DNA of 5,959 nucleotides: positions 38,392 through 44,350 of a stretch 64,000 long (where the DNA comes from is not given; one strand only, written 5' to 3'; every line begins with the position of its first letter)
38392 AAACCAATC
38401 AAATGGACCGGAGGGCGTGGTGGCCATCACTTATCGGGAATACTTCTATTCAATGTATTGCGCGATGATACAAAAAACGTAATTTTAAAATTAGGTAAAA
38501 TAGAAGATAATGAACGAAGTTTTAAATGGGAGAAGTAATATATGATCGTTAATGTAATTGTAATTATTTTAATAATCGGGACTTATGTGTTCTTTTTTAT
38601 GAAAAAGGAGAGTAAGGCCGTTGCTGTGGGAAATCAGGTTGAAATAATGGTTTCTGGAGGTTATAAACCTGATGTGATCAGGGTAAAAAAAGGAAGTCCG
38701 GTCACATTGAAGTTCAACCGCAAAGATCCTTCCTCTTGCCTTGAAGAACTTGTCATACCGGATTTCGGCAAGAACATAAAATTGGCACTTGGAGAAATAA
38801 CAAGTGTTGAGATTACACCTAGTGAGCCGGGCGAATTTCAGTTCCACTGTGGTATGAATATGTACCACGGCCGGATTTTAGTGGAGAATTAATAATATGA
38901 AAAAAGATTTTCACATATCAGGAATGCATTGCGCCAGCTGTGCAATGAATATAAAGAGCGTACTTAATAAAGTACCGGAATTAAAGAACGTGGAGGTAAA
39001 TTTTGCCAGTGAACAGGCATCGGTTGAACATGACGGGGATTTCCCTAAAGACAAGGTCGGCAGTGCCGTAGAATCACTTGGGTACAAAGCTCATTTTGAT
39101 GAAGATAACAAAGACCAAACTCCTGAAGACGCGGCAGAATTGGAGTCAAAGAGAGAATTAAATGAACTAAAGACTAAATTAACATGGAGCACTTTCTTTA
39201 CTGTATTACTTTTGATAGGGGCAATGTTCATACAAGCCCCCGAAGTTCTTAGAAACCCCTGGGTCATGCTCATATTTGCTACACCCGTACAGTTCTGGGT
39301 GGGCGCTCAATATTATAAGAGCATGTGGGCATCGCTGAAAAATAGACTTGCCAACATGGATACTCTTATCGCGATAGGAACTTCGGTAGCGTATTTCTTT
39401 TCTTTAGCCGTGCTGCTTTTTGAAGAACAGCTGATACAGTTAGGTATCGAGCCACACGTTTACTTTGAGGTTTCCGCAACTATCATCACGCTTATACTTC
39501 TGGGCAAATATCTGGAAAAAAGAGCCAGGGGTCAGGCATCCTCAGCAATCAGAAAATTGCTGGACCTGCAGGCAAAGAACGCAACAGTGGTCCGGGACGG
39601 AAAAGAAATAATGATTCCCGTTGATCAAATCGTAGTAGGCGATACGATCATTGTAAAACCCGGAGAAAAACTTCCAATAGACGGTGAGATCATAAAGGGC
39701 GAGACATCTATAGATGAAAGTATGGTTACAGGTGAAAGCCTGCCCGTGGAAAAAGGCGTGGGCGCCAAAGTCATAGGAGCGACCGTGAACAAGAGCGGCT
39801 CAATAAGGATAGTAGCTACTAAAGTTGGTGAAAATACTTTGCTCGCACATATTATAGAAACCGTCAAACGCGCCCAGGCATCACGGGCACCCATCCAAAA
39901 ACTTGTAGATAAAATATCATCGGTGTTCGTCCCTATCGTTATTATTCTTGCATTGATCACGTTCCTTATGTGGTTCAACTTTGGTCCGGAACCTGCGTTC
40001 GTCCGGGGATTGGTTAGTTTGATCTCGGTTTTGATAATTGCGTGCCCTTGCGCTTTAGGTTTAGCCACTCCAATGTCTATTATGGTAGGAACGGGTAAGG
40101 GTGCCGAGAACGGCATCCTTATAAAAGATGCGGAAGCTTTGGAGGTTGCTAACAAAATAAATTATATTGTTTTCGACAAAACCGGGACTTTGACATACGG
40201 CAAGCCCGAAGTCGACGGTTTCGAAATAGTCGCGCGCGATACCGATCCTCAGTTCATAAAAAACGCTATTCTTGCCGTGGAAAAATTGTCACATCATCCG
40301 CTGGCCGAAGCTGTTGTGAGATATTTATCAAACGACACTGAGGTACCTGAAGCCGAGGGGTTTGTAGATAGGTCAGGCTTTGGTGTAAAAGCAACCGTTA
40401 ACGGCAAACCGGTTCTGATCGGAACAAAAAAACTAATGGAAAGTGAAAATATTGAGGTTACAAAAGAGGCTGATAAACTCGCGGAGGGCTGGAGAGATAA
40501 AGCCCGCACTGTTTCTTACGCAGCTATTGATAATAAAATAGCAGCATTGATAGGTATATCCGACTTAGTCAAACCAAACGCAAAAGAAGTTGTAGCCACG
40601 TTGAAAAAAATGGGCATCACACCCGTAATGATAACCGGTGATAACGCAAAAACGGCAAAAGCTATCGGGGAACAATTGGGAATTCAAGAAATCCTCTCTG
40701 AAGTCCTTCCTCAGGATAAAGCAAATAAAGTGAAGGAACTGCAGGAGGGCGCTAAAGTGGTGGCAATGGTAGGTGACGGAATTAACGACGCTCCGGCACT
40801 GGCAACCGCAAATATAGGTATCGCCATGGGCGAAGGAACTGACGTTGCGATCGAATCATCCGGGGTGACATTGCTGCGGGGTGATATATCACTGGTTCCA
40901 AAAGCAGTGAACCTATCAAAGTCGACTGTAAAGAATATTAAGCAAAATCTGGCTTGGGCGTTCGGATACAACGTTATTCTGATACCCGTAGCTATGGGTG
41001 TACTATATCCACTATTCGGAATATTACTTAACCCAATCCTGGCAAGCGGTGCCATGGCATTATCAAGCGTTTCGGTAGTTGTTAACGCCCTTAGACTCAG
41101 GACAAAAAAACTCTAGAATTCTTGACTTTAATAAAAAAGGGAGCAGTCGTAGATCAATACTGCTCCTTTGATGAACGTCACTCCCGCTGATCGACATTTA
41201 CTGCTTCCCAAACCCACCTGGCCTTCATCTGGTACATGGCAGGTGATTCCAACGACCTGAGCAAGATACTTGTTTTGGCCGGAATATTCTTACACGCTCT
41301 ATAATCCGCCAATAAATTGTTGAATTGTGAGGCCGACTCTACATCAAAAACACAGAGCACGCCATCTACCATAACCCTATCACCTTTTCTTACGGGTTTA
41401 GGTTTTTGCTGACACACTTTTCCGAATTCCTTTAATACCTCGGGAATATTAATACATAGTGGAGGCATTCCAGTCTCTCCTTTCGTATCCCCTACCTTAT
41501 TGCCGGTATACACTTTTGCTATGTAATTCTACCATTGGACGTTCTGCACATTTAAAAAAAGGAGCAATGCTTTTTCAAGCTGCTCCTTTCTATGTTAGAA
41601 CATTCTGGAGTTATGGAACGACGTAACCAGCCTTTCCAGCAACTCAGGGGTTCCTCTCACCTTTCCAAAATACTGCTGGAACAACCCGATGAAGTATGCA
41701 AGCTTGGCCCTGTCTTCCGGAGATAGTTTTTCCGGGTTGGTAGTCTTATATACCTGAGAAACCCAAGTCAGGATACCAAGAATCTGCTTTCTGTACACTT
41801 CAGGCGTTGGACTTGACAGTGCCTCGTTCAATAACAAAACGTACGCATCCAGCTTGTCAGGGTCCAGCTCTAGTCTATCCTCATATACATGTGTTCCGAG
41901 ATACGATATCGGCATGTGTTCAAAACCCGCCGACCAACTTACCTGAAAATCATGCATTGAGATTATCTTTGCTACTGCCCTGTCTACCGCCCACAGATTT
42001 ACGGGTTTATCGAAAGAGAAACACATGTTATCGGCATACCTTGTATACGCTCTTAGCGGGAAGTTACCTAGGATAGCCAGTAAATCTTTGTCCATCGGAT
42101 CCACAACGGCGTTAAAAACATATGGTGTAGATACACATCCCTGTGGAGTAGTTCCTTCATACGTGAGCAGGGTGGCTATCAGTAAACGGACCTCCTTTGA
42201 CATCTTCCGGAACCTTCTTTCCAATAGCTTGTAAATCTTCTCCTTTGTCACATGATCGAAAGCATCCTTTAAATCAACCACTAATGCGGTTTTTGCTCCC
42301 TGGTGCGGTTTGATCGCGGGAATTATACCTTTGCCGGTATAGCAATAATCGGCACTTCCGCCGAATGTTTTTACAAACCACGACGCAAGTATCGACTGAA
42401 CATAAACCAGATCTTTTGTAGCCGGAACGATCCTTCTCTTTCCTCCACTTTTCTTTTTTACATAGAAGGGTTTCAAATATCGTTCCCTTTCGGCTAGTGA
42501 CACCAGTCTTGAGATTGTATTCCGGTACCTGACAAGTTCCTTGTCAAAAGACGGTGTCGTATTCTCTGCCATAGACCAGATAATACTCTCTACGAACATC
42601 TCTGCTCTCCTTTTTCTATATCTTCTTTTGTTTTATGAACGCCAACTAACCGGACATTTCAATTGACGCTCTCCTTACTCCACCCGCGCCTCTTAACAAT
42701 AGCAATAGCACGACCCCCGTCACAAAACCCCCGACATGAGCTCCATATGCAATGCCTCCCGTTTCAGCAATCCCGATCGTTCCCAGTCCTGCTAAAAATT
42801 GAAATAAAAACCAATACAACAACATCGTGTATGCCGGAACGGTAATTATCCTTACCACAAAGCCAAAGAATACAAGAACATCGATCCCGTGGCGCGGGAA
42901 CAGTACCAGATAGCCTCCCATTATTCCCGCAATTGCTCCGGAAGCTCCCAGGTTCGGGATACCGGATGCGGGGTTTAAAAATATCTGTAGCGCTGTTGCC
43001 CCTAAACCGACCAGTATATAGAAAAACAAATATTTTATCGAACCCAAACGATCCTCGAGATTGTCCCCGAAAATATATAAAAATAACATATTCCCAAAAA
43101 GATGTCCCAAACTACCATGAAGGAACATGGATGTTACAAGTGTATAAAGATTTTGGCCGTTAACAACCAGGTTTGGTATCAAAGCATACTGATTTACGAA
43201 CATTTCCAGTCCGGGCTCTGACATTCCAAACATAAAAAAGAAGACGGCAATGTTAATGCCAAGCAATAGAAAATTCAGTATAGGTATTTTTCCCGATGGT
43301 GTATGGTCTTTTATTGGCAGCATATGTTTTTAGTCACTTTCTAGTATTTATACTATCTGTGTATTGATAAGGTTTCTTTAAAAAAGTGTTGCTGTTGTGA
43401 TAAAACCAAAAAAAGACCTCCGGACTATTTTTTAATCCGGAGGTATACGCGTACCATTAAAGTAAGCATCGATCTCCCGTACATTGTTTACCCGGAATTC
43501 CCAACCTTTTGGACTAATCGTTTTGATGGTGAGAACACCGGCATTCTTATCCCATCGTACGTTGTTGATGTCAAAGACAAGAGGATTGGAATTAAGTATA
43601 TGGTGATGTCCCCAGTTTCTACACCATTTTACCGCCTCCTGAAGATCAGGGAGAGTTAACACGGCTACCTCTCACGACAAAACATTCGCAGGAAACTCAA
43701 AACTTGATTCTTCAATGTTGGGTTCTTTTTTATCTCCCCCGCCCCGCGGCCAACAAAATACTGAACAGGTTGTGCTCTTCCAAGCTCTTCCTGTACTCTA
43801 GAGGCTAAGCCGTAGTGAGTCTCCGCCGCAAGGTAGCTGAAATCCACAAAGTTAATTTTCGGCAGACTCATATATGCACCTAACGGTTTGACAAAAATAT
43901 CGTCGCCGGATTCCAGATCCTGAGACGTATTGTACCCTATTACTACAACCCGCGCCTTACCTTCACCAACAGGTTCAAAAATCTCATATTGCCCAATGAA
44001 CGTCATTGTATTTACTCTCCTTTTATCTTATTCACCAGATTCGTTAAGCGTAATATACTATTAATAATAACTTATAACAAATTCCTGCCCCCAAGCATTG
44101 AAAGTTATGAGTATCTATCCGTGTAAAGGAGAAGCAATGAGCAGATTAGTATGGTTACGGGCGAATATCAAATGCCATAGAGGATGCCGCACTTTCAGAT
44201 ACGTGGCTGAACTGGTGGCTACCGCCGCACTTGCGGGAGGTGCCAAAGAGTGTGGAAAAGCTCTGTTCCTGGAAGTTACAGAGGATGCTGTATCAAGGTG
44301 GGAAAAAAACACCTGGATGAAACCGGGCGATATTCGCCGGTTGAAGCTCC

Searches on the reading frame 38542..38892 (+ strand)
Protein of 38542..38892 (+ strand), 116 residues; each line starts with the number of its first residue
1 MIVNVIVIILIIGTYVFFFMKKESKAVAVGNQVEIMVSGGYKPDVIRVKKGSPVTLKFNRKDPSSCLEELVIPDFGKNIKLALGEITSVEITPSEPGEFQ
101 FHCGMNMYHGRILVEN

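Call 90: search_protein_families(library=pfam, proteins=[window:38542-38892:+], max_evalue=0.00001)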
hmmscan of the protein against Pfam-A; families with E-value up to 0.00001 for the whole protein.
window:38542-38892:+ (116 aa): 1 family
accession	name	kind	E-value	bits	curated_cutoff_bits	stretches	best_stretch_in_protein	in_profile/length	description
PF13473.12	Cupredoxin_1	-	1.1e-22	80.5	27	1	14-114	5-104/104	Cupredoxin-like domain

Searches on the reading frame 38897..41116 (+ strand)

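Call 9: search_protein_families(library=pfam, proteins=[window:38897-41116:+], max_evalue=0.001)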
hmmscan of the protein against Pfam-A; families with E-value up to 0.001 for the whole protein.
window:38897-41116:+ (739 aa): 5 families
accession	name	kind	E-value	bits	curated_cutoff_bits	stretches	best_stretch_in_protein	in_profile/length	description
PF00122.25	E1-E2_ATPase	-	2.2e-59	200.4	28.1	1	224-404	2-180/181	E1-E2 ATPase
PF00702.32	Hydrolase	-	3.8e-32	112.7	26.4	1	422-638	2-190/191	haloacid dehalogenase-like hydrolase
PF00403.32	HMA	-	3e-14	53.6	24.8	1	5-64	2-62/62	Heavy-metal-associated domain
PF08282.18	Hydrolase_3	-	6.4e-05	23.2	20.9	0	614-653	198-237/255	haloacid dehalogenase-like hydrolase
PF12710.13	HAD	-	9.8e-05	23.3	27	1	499-635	32-188/189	haloacid dehalogenase-like hydrolase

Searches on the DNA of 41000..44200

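Call 54: search_rna_families(source=window, start=41000, end=44200, threshold=evalue, max_evalue=5)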
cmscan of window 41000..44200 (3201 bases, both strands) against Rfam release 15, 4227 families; matches with E-value up to 5: 4.
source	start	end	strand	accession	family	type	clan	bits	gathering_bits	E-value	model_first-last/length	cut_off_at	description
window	41554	41589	-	RF04344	Plastid-psbA-3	Cis-reg;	CL00153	24.6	48.4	0.21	1-57/57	no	Plastid-psbA-3 3UTR RNA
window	41133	41169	-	RF04344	Plastid-psbA-3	Cis-reg;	CL00153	24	48.4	0.29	1-57/57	no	Plastid-psbA-3 3UTR RNA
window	41556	41595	+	RF04343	Plastid-psbA-2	Cis-reg;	CL00153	19.3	55.8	3.3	1-60/60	no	Plastid-psbA-2 3UTR RNA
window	43409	43461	-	RF02399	NsiR1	Gene; sRNA;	-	18.6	39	2.2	1-60/60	no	Nitrogen stress-induced RNA 1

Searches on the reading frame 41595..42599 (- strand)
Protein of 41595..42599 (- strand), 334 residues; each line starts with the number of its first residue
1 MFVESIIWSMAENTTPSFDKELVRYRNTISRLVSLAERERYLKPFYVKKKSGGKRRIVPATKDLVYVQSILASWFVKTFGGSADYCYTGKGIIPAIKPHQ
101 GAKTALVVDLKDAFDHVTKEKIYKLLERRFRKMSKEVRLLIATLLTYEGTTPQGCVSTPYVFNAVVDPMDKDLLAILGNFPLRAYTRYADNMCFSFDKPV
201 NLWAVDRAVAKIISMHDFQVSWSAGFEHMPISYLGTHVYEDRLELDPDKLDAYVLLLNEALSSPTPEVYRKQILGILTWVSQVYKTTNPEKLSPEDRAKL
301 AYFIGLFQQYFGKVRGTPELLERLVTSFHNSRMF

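Call 9: search_protein_families(library=pfam, proteins=[window:41595-42599:-], max_evalue=0.001)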
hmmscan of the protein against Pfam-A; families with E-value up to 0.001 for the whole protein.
window:41595-42599:- (334 aa): 1 family
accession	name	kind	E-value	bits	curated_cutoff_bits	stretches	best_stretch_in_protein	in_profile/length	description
PF00078.32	RVT_1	-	1.5e-13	51.4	29.6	1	48-236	2-203/205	Reverse transcriptase (RNA-dependent DNA polymerase)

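Call 33: search_protein_families(library=padloc, proteins=[window:41595-42599:-], max_evalue=0.1)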
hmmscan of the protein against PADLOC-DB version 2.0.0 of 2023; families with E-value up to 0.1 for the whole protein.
window:41595-42599:- (334 aa): 39 families (the best 25 are shown)
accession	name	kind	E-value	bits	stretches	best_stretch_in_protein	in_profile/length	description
PDLC02941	RT_II-A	-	6.9e-29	99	1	36-221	35-219/309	-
PDLC02943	RT_III-A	-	1.6e-28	97.6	1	36-220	44-225/322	-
PDLC02961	RT-TIR_XII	-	1e-26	91.9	1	35-201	38-204/475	single gene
PDLC02967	RT-Toprim_I-C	-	1.4e-26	91.4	1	18-200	12-203/549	single gene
PDLC02962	RT-TIR_XII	-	1.9e-26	91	1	39-201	41-202/478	single gene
PDLC02960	RT-Protease_XI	-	2.5e-26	90.7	1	35-201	29-189/506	single gene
PDLC02959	RT-Protease_XI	-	6.3e-26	89.4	1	37-201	31-191/510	single gene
PDLC02942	RT_III-A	-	1e-24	85.3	1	23-220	52-245/341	-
PDLC02946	RT_III-A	-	1.9e-24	84.4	1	36-220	56-237/330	-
PDLC02940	RT_II-A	-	1.3e-23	81.4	1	36-220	206-389/477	-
PDLC02964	RT-Toprim_I-C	-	3.1e-23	80.3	1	26-198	20-202/554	single gene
PDLC02952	RT_VI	-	8.6e-22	75.7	1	29-288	20-276/279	-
PDLC02939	RT_II-A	-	9.2e-22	75.9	1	25-216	14-207/304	-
PDLC03739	RT_Ec107-like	-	9.6e-22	75.7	1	37-220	32-213/307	retron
PDLC02945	RT_III-A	-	9.9e-22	75.5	2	36-126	62-154/362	-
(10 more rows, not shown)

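Call 60: search_protein_families(library=ncbifam, proteins=[window:41595-42599:-], max_evalue=0.01)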
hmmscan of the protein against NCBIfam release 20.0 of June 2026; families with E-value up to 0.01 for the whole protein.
window:41595-42599:- (334 aa): 4 families
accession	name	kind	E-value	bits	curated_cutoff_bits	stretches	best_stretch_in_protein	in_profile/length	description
NF038233.2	retron_St85_RT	exception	1.4e-28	100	235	1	28-220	13-206/289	retron St85 family RNA-directed DNA polymerase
NF042941.1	Retron_TIR_antiphage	equivalog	4.5e-24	85.1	600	1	36-198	23-186/464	TIR domain-containing anti-phage reverse transcriptase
NF038237.1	retron_Ec67_fus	exception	2.2e-17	62.8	450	1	35-199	30-208/572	retron Ec67 family RNA-directed DNA polymerase/endonuclease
TIGR04416.1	group_II_RT_mat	equivalog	4e-08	32.8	300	1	31-220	42-244/353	group II intron reverse transcriptase/maturase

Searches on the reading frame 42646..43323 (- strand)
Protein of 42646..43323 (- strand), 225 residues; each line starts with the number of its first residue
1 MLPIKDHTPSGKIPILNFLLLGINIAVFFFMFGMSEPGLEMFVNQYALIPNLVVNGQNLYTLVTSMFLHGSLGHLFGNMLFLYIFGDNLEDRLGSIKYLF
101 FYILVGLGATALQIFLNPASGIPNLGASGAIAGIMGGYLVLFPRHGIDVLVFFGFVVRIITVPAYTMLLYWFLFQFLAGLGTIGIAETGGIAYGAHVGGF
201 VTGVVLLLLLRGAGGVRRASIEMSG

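Call 33: search_protein_families(library=padloc, proteins=[window:42646-43323:-], max_evalue=0.1)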
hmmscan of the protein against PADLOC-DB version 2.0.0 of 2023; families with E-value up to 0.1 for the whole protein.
window:42646-43323:- (225 aa): 0 families

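Call 60: search_protein_families(library=ncbifam, proteins=[window:42646-43323:-], max_evalue=0.01)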
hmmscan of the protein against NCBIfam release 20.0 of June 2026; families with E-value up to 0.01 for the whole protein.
window:42646-43323:- (225 aa): 3 families
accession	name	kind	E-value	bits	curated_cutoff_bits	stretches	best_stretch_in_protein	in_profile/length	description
TIGR03902.1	rhom_GG_sort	equivalog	5.7e-06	26.4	84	1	55-207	12-153/154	rhombosortase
TIGR04239.1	rhombo_GlpG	equivalog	0.00068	19.4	250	1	16-206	96-264/271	rhomboid family intramembrane serine protease GlpG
NF008155.0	PRK10907.1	equivalog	0.003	16.9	335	1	20-206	100-264/276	rhomboid family intramembrane serine protease GlpG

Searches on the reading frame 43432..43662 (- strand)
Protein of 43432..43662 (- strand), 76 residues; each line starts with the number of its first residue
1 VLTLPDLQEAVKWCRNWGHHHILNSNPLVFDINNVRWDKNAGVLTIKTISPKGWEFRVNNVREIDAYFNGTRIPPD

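Call 56: search_protein_families(library=phrogs, proteins=[window:43432-43662:-], max_evalue=0.1)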
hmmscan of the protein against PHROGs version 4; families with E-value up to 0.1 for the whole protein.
window:43432-43662:- (76 aa): 1 family
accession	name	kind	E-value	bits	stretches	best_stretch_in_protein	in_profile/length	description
phrog_19811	-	unknown function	0.087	13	1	16-74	141-198/240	-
